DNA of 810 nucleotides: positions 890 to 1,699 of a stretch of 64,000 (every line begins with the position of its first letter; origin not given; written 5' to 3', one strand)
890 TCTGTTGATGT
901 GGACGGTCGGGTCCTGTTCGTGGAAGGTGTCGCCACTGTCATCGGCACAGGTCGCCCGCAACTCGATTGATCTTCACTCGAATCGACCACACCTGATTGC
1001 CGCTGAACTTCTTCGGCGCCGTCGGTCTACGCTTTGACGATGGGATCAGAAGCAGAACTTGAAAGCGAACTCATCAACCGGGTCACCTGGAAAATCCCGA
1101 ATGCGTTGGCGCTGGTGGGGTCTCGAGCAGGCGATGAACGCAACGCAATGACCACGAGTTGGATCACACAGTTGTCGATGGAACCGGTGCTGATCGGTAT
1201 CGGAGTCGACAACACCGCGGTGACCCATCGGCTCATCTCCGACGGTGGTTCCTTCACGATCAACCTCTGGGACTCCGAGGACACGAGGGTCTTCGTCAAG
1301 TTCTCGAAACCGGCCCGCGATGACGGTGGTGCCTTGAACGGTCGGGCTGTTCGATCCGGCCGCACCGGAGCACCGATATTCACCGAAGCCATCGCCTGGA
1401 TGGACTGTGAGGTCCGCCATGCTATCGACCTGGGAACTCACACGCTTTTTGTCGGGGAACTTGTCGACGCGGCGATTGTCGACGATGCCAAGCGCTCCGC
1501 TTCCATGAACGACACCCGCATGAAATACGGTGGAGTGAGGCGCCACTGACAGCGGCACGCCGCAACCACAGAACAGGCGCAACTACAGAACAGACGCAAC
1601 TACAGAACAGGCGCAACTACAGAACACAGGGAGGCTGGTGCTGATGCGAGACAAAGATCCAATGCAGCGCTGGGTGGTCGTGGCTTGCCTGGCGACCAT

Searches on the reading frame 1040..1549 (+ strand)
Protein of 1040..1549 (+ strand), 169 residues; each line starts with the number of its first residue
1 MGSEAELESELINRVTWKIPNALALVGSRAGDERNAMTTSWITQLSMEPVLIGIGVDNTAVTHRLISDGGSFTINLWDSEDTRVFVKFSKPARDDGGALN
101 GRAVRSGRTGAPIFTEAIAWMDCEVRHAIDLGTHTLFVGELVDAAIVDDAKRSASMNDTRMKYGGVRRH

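Call 38: find_encoding_contigs(protein=window:1040-1549:+, flank=10000, max_places=4)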
Protein window:1040-1549:+ (169 aa): 7 contigs read that carry it; 4 places shown.
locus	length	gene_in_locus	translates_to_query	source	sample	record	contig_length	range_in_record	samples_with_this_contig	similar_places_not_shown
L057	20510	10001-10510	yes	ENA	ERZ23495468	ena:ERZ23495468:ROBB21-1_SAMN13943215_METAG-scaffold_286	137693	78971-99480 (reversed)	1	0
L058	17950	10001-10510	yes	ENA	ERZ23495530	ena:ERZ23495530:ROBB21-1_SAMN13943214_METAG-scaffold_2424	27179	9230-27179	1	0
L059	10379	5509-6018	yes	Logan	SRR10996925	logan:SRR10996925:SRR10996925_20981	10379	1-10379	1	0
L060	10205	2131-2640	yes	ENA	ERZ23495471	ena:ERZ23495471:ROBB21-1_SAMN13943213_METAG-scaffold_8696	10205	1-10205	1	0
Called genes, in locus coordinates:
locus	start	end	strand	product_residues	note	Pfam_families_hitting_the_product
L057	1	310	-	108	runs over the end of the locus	-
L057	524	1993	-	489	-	PF14257:DUF4349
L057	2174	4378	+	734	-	PF04879:Molybdop_Fe4S4, PF00384:Molybdopterin, PF01568:Molydop_binding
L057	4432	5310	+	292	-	-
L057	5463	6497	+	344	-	PF01118:Semialdhyde_dh, PF02774:Semialdhyde_dhC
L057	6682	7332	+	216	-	PF00881:Nitroreductase, PF14512:TM1586_NiRdase (faint)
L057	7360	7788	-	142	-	PF01243:PNPOx_N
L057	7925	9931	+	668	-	PF05378:Hydant_A_N, PF13941:MutL (faint), PF01968:Hydantoinase_A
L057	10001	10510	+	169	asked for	PF01613:Flavin_Reduct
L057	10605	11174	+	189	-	-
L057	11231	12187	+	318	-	PF00174:Oxidored_molyb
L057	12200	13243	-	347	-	PF04116:FA_hydroxylase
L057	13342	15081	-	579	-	-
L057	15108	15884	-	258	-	PF00106:adh_short, PF13561:adh_short_C2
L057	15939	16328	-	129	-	PF01243:PNPOx_N, PF12900:Pyridox_ox_2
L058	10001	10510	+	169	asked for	PF01613:Flavin_Reduct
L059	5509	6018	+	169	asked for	PF01613:Flavin_Reduct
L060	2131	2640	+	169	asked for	PF01613:Flavin_Reduct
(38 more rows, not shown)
